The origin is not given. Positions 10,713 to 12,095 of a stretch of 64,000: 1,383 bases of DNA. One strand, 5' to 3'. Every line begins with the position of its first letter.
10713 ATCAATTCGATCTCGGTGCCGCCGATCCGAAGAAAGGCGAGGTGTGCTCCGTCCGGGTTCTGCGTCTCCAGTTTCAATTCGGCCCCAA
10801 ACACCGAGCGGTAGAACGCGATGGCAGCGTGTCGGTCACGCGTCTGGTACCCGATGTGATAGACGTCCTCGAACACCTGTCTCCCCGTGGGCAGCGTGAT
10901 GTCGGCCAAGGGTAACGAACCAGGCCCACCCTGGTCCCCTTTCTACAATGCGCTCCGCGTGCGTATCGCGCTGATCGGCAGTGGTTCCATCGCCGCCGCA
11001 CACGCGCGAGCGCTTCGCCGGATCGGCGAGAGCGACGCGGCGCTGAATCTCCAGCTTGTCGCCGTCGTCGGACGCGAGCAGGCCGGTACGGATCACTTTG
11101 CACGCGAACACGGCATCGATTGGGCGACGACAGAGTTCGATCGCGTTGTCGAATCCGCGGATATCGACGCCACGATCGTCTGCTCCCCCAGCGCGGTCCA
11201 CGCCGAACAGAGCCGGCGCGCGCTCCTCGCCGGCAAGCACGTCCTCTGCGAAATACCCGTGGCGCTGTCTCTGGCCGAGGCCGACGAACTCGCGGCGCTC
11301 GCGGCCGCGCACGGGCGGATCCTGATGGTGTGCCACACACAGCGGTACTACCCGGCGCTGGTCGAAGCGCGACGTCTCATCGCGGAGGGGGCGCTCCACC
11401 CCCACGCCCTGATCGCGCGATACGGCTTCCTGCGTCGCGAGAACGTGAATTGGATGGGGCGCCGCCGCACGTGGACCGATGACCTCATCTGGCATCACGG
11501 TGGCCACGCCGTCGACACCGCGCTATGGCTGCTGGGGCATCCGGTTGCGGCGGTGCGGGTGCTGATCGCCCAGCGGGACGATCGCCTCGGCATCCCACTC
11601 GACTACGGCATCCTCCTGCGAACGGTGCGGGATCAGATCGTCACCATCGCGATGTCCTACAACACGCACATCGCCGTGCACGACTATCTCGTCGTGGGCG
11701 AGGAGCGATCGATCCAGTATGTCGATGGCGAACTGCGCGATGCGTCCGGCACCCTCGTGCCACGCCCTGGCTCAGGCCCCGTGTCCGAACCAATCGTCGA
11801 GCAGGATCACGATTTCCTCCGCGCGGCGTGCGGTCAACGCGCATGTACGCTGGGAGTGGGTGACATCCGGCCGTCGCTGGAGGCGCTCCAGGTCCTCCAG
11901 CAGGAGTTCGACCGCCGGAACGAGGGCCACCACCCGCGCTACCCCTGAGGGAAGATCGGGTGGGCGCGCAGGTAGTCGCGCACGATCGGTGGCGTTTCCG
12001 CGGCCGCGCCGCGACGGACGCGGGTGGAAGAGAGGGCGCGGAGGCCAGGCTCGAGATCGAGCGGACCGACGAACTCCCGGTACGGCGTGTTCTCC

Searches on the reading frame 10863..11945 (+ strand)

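Call 34: search_protein_families(library=pfam, proteins=[window:10863-11945:+], max_evalue=0.00001)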
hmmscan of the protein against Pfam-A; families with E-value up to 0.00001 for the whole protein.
window:10863-11945:+ (361 aa): 4 families
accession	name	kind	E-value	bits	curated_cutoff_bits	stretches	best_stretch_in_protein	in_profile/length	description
PF01408.29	GFO_IDH_MocA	-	7.2e-25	88.5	24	1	33-157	1-119/120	Oxidoreductase family, NAD-binding Rossmann fold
PF19858.4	OxRdtase_C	-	3.6e-20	72.4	26.3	1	189-347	2-161/163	Bacterial oxidoreductases, C-terminal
PF22725.1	GFO_IDH_MocA_C3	-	1.1e-09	38.8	27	1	168-284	3-123/124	GFO/IDH/MocA C-terminal domain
PF03447.22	NAD_binding_3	-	3.6e-06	28.1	24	1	39-155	1-114/116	Homoserine dehydrogenase, NAD binding domain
